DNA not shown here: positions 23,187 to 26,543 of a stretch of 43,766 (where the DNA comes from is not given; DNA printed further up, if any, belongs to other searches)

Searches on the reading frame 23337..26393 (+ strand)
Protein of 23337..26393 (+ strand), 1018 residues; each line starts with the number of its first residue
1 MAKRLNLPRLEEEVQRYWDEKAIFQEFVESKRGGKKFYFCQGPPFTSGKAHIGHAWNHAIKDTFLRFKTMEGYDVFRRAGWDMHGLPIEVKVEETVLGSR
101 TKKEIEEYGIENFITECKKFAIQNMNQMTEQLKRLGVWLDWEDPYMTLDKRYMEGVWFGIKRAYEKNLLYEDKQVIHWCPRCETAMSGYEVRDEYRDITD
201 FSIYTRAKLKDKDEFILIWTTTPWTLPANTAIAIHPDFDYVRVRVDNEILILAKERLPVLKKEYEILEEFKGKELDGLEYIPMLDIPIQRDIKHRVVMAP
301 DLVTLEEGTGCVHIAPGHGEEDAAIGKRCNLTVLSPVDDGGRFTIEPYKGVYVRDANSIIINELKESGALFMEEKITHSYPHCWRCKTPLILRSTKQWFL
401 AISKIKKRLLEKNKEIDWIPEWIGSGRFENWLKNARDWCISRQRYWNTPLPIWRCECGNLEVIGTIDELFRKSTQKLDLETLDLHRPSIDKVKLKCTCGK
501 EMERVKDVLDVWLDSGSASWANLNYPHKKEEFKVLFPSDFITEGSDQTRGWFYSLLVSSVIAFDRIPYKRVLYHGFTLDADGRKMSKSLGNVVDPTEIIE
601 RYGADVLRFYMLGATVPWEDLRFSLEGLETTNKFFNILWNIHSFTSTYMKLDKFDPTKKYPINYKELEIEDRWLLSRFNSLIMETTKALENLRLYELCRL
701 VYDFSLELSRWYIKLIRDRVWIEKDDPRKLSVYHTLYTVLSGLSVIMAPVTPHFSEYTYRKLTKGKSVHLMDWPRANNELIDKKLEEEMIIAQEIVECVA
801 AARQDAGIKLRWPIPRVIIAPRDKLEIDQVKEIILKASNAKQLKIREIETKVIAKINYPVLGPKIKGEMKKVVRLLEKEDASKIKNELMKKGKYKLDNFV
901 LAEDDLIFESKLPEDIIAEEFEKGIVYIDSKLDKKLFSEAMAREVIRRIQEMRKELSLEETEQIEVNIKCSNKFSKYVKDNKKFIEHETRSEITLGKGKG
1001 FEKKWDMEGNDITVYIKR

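Call 13: search_protein_families(library=pfam, proteins=[window:23337-26393:+])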
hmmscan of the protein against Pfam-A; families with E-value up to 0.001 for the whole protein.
window:23337-26393:+ (1018 aa): 6 families
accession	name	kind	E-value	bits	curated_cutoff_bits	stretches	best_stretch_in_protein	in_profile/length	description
PF00133.28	tRNA-synt_1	-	1.6e-133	445.9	22.7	1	14-623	2-413/414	tRNA synthetases class I (I, L, M and V)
PF08264.19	Anticodon_1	-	1.3e-34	119.6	25.1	1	671-815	1-145/148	Anticodon-binding domain of tRNA ligase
PF09334.17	tRNA-synt_1g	-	1.4e-25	90.4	20.1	2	569-629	313-372/391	tRNA synthetases class I (M)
PF19302.4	DUF5915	-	9.4e-19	68.1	27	1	832-1017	2-193/195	Domain of unknown function (DUF5915)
PF01406.26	tRNA-synt_1e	-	1.1e-08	35.3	27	1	561-627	231-295/301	tRNA synthetases class I (C) catalytic domain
PF01921.24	tRNA-synt_1f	-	2e-05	24.1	27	1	554-628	250-325/360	tRNA synthetases class I (K)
